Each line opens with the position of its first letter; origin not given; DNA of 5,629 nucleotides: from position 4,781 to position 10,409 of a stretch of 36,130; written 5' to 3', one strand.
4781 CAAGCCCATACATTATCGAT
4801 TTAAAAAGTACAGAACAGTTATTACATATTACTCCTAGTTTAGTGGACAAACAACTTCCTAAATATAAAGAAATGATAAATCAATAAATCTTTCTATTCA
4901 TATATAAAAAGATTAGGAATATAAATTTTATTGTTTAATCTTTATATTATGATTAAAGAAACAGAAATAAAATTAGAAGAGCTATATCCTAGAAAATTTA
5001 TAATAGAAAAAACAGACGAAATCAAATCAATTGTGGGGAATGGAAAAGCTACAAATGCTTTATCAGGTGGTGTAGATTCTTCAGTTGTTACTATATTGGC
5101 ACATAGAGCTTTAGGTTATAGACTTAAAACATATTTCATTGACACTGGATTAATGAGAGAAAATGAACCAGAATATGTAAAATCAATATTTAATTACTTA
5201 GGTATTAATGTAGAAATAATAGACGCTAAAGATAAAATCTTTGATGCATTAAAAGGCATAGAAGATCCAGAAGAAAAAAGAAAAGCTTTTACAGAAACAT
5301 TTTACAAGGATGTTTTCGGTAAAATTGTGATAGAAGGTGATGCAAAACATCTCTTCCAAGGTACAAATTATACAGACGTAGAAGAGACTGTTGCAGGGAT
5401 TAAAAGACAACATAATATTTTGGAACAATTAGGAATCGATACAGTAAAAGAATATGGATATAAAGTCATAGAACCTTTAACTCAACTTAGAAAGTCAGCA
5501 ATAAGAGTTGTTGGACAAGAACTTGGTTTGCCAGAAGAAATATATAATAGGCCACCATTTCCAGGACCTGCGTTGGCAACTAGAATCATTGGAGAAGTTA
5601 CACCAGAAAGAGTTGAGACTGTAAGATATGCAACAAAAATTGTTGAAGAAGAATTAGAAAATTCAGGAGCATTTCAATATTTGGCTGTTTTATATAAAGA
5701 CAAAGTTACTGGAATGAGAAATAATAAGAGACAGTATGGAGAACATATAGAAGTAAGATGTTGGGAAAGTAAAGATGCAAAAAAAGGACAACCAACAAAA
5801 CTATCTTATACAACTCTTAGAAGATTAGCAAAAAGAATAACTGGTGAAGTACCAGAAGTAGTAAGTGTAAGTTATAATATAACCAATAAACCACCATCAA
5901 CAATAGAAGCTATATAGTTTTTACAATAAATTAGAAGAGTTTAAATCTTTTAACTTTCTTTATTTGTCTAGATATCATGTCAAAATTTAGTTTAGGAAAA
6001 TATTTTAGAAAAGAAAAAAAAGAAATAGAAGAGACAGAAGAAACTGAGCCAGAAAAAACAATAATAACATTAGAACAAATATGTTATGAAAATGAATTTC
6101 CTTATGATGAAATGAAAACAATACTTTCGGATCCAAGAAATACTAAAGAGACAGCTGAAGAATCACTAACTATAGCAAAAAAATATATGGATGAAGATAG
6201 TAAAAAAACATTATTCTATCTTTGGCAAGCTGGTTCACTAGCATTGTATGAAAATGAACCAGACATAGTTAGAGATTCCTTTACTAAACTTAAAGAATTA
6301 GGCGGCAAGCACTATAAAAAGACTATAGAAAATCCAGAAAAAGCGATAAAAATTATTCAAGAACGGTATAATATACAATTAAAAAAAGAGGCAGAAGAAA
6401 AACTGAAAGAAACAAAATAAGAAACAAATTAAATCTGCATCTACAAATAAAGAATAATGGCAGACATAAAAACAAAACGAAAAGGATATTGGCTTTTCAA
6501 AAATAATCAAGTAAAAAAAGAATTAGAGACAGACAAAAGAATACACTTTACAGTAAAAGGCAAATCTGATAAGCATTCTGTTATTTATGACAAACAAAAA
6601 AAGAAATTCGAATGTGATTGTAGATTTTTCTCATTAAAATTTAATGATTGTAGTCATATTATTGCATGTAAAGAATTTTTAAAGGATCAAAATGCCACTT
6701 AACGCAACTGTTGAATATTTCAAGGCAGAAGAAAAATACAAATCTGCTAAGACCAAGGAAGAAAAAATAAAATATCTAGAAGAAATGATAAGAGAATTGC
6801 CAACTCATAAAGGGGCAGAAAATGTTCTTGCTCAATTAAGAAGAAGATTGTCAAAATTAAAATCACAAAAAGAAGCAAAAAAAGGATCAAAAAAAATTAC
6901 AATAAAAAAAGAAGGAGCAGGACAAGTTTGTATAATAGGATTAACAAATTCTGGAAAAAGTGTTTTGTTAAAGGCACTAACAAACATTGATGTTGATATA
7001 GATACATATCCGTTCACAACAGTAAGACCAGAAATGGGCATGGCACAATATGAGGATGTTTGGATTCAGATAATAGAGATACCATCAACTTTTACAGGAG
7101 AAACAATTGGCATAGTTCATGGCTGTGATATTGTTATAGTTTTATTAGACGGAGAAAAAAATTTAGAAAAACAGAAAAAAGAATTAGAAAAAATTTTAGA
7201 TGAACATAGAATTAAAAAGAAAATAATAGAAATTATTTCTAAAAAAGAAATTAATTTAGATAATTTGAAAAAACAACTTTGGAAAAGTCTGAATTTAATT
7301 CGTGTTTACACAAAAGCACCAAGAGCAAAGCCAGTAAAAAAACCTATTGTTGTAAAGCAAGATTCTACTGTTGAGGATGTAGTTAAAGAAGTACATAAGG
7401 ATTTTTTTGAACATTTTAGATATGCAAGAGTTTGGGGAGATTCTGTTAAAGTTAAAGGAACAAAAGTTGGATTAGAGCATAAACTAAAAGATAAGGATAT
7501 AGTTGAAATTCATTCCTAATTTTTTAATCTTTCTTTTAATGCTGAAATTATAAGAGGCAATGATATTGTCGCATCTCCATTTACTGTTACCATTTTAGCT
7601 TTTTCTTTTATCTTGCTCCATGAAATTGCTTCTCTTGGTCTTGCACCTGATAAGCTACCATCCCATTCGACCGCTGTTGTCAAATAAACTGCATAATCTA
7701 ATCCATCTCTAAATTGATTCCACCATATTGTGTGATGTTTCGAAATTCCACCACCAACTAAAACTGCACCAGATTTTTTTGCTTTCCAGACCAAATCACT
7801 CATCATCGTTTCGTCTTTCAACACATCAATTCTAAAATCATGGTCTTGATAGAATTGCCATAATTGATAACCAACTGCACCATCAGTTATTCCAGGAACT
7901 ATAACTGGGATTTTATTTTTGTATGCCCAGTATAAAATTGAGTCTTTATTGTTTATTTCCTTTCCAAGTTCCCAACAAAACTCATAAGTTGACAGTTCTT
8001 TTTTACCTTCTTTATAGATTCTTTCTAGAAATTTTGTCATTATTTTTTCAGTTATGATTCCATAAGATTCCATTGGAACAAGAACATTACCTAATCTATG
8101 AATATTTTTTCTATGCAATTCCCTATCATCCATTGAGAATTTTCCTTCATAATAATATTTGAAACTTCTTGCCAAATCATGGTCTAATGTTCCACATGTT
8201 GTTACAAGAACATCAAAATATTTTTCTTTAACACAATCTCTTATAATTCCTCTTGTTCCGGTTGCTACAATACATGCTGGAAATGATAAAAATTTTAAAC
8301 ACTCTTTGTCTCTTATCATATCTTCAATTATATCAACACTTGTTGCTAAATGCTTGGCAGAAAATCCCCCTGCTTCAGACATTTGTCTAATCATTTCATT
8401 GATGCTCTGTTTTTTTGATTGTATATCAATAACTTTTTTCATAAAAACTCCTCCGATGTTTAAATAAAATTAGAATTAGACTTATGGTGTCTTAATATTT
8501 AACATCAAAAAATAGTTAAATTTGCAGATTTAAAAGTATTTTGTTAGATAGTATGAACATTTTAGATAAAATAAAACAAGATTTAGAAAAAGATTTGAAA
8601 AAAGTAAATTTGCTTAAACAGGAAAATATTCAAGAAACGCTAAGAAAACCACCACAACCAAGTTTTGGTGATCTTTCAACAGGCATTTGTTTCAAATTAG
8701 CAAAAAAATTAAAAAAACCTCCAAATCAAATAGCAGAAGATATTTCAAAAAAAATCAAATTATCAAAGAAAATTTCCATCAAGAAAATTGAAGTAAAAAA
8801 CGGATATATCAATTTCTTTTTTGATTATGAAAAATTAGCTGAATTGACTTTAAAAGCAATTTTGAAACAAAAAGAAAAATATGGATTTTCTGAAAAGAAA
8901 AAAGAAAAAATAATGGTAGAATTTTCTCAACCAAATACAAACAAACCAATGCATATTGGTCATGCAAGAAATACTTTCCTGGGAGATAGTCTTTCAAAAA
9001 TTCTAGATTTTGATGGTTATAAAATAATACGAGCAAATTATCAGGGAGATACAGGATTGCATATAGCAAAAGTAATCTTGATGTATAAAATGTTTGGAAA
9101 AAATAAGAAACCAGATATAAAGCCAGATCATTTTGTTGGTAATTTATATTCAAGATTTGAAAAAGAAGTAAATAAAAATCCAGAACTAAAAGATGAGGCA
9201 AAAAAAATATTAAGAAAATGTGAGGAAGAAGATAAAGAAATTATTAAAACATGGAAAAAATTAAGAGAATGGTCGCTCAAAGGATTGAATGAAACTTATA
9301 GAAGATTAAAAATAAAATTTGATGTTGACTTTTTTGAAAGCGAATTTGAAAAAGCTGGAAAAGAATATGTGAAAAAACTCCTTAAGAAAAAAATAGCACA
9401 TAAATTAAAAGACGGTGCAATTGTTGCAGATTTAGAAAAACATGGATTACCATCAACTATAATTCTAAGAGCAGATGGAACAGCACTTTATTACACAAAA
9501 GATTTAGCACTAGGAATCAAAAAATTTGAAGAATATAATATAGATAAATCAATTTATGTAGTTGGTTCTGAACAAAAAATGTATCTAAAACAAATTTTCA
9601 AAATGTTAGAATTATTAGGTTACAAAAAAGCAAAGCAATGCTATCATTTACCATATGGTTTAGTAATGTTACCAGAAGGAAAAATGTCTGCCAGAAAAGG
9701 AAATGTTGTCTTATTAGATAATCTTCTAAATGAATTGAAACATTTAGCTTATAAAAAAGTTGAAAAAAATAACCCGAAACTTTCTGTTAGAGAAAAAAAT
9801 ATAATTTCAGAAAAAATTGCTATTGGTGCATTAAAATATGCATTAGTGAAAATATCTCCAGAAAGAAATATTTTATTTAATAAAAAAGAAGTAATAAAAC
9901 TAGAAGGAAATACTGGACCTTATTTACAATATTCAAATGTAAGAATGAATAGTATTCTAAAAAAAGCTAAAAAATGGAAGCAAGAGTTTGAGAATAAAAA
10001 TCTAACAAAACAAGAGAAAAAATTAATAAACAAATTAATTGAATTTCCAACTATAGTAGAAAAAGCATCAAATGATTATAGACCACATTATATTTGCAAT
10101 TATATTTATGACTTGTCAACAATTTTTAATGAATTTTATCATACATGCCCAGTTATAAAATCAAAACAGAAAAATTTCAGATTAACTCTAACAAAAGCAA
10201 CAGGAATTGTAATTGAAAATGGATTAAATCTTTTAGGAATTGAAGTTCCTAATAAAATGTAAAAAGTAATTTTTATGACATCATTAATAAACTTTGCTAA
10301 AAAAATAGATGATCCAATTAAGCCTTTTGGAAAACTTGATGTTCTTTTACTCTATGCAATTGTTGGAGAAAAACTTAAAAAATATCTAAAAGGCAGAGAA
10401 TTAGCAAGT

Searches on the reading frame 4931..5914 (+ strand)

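Call 73: search_protein_families(library=pfam, proteins=[window:4931-5914:+], max_evalue=0.00001)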
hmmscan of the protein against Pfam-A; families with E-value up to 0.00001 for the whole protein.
window:4931-5914:+ (328 aa): 4 families
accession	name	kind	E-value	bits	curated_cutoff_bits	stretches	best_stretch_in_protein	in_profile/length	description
PF00958.27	GMP_synt_C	-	9.3e-20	70.9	27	1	246-326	11-91/92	GMP synthase C terminal domain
PF02540.23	NAD_synthase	-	2.4e-09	37.1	21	0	42-106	23-88/242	NAD synthase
PF00733.27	Asn_synthase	-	4.1e-07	30.4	21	1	43-108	23-89/354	Asparagine synthase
PF06508.19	QueC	-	1e-06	28.9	22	0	40-100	2-61/210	Queuosine biosynthesis protein QueC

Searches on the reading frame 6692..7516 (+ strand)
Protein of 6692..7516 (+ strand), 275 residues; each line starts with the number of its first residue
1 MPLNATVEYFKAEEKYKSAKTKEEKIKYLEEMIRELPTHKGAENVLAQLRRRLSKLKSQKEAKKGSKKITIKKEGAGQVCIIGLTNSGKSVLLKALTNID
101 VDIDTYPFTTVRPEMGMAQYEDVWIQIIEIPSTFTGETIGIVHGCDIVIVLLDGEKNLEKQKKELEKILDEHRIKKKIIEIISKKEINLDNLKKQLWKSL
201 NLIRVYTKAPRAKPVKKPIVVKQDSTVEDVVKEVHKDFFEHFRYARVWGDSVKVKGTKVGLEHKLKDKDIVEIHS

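Call 73: search_protein_families(library=pfam, proteins=[window:6692-7516:+], max_evalue=0.00001)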
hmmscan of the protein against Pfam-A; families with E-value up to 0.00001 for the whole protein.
window:6692-7516:+ (275 aa): 3 families
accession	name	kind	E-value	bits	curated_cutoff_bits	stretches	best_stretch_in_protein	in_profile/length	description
PF01926.29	MMR_HSR1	-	4.7e-15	56.1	21.9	1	78-184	1-113/113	50S ribosome-binding GTPase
PF02824.27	TGS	-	1.5e-14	54.2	22.2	1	203-274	1-59/60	TGS domain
PF02421.24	FeoB_N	-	6.6e-08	32.7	27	1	78-135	2-59/156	Ferrous iron transport protein B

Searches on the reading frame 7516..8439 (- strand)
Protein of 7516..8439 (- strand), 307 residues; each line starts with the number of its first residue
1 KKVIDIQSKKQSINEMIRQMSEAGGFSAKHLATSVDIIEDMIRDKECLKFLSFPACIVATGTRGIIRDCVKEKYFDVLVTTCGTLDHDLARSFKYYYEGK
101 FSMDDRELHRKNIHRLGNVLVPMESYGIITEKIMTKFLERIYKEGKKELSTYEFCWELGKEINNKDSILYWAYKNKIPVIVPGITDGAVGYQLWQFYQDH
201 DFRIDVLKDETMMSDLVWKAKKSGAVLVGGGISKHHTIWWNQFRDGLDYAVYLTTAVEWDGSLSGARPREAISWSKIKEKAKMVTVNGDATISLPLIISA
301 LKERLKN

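Call 73: search_protein_families(library=pfam, proteins=[window:7516-8439:-], max_evalue=0.00001)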
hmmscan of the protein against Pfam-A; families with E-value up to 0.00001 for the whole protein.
window:7516-8439:- (307 aa): 1 family
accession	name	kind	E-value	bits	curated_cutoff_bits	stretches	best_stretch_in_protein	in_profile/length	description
PF01916.23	DS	-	2.5e-112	375.3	27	1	15-300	1-287/288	Deoxyhypusine synthase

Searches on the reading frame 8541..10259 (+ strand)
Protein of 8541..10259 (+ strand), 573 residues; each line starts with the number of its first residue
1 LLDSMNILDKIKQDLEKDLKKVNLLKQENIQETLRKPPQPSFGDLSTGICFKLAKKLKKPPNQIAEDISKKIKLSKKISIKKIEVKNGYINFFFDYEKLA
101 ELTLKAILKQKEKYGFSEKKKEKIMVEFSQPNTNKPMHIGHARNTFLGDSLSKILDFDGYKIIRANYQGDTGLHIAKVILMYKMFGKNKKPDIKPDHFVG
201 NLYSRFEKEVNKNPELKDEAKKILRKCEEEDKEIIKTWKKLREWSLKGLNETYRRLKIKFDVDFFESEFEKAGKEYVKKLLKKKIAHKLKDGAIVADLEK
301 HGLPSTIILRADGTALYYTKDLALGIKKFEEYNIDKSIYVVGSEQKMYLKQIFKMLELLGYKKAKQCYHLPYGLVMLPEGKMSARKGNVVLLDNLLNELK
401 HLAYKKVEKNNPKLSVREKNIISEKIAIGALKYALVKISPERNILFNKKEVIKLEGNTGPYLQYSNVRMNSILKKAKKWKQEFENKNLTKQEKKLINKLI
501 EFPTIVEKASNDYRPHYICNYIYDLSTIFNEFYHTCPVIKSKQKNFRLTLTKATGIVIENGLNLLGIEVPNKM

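Call 73: search_protein_families(library=pfam, proteins=[window:8541-10259:+], max_evalue=0.00001)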
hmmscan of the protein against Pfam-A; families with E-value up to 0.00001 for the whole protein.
window:8541-10259:+ (573 aa): 3 families
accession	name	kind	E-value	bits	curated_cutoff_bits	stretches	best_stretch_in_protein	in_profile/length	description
PF00750.26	tRNA-synt_1d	-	1.4e-64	218.7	23.3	1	104-437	2-338/349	tRNA synthetases class I (R), catalytic domain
PF05746.21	DALR_1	-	7.1e-34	116.8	22.3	1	462-573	1-117/117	DALR anticodon binding domain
PF03485.21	Arg_tRNA_synt_N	-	1.4e-20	74.1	21.5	1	10-94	2-85/85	Arginyl tRNA synthetase N terminal domain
